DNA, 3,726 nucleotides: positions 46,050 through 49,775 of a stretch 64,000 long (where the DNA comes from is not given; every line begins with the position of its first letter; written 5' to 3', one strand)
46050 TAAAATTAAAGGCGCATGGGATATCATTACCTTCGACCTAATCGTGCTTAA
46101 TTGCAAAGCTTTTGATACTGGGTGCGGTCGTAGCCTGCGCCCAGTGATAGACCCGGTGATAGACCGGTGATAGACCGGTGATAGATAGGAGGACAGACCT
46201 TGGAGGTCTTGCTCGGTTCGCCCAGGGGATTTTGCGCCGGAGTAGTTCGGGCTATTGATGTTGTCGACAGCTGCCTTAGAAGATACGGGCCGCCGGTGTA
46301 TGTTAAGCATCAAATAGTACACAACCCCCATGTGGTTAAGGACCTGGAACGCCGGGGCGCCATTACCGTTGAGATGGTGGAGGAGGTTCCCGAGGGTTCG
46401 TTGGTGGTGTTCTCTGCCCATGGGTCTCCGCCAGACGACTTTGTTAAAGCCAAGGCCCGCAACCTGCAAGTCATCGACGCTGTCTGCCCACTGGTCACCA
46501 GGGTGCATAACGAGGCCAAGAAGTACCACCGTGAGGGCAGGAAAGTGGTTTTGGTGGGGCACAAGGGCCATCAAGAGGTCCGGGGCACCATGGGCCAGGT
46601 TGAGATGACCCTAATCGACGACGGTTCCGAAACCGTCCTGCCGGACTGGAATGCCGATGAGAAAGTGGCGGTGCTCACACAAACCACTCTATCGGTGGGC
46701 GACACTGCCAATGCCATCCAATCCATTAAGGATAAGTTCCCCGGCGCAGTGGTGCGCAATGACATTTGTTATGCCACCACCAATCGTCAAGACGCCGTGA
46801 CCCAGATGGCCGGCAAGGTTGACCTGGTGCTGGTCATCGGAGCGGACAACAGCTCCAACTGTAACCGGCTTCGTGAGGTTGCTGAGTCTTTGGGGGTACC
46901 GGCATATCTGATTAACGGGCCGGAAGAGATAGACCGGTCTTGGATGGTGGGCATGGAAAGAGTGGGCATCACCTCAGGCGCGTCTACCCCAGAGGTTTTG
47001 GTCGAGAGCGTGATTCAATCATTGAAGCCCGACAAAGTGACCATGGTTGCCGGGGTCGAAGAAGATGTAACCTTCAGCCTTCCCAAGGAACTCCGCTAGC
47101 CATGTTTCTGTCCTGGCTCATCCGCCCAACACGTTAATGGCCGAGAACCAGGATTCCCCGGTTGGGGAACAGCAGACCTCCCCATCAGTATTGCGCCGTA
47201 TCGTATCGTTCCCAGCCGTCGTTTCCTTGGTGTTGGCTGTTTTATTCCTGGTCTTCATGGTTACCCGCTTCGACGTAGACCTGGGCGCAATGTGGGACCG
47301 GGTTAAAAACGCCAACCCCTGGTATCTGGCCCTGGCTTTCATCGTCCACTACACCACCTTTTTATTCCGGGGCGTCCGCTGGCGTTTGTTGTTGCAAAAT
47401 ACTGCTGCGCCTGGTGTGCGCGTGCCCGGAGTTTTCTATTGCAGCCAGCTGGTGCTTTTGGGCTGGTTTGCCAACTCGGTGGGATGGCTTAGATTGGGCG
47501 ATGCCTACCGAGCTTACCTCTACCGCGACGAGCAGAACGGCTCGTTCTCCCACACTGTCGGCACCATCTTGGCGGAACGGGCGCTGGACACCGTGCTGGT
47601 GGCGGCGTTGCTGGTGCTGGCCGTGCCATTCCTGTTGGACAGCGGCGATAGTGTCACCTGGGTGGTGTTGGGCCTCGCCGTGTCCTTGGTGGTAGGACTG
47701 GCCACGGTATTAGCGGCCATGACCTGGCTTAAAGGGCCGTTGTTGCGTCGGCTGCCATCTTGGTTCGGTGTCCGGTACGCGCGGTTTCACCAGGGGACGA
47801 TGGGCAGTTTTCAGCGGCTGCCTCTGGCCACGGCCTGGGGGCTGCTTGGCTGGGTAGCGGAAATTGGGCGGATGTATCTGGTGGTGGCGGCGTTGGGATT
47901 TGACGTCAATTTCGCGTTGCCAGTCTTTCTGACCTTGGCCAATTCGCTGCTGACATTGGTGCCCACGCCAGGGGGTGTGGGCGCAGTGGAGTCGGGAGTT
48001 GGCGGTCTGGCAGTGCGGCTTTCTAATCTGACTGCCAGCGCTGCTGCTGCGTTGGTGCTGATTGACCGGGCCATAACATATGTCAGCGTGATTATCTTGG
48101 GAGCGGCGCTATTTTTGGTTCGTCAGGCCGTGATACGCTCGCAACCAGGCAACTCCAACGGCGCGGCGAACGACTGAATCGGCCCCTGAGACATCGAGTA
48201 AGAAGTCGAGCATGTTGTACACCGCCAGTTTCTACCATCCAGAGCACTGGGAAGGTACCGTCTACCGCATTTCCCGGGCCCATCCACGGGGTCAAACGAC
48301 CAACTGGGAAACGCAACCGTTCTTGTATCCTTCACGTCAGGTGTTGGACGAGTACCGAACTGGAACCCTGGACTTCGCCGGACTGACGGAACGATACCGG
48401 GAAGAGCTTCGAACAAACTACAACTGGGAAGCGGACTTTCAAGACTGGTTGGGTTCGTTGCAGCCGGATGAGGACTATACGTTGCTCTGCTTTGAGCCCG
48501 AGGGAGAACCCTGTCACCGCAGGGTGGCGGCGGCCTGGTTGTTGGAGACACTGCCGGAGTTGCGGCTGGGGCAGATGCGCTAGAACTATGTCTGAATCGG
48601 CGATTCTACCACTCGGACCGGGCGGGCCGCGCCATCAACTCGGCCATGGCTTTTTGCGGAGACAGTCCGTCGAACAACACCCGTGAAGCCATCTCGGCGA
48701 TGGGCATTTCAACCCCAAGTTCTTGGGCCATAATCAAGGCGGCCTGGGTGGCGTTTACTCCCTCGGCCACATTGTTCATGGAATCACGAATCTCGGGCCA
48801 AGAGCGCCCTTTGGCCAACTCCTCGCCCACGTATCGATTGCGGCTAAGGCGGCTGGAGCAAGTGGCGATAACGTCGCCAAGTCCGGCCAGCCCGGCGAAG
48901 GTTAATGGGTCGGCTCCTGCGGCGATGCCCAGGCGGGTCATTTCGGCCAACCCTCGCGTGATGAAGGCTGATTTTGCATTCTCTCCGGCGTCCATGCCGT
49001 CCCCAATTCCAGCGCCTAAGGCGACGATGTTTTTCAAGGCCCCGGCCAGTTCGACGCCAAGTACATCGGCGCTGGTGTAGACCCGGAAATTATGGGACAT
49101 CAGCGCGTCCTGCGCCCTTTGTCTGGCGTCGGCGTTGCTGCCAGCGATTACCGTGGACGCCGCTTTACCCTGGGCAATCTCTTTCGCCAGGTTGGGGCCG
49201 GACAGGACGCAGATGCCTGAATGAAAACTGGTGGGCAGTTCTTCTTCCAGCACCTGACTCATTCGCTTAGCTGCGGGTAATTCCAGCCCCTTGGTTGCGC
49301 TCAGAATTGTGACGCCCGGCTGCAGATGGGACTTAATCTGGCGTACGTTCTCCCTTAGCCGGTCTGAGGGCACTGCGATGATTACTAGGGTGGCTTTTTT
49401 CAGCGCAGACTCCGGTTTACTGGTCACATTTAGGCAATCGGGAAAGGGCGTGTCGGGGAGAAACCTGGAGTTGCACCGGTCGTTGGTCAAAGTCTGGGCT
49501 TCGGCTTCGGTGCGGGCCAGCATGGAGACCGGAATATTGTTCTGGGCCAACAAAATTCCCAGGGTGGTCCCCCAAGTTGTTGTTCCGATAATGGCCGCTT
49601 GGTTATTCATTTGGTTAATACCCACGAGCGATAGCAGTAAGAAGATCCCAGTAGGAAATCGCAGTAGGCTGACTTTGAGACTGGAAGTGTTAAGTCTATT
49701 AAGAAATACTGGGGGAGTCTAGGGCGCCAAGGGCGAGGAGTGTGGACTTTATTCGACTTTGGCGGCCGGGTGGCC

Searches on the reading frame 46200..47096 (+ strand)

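Call 72: search_protein_families(library=pfam, proteins=[window:46200-47096:+], max_evalue=0.00001)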
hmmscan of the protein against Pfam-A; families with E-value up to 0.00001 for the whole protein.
window:46200-47096:+ (299 aa): 1 family
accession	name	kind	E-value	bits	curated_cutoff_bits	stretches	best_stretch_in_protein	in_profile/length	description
PF02401.23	LYTB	-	1.9e-91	306.5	24.5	1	3-276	1-267/267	LytB protein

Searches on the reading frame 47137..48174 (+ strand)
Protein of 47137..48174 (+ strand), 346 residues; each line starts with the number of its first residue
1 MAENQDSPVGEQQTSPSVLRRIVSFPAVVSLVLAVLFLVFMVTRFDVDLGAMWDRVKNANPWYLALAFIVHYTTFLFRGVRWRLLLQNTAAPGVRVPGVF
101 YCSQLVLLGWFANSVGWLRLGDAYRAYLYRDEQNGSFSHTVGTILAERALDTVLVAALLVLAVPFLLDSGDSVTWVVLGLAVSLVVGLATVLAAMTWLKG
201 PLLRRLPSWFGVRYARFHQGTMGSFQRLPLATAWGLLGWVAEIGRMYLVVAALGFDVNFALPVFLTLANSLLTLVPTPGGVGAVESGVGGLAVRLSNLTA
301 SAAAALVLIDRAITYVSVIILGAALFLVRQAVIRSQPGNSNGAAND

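Call 72: search_protein_families(library=pfam, proteins=[window:47137-48174:+], max_evalue=0.00001)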
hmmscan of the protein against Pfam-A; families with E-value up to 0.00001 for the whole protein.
window:47137-48174:+ (346 aa): 1 family
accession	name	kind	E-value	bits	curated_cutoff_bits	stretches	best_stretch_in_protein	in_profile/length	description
PF03706.18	LPG_synthase_TM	-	1.3e-40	140.2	33.4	1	28-322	2-302/302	Lysylphosphatidylglycerol synthase TM region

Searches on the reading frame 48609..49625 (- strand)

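Call 72: search_protein_families(library=pfam, proteins=[window:48609-49625:-], max_evalue=0.00001)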
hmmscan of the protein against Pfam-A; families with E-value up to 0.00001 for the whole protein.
window:48609-49625:- (339 aa): 4 families
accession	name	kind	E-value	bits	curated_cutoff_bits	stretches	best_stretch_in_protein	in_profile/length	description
PF07479.19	NAD_Gly3P_dh_C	-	7.6e-52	175.7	25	1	187-327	1-141/142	NAD-dependent glycerol-3-phosphate dehydrogenase C-terminus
PF01210.29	NAD_Gly3P_dh_N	-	1.9e-42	145.3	23.1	1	11-166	3-156/158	NAD-dependent glycerol-3-phosphate dehydrogenase N-terminus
PF20618.3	GPD_NAD_C_bact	-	3.1e-19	69.7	27.6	1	247-311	1-64/66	Bacterial GPD, NAD-dependent C-terminal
PF02558.23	ApbA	-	4.8e-07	29.9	22.2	1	11-116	2-105/150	Ketopantoate reductase PanE/ApbA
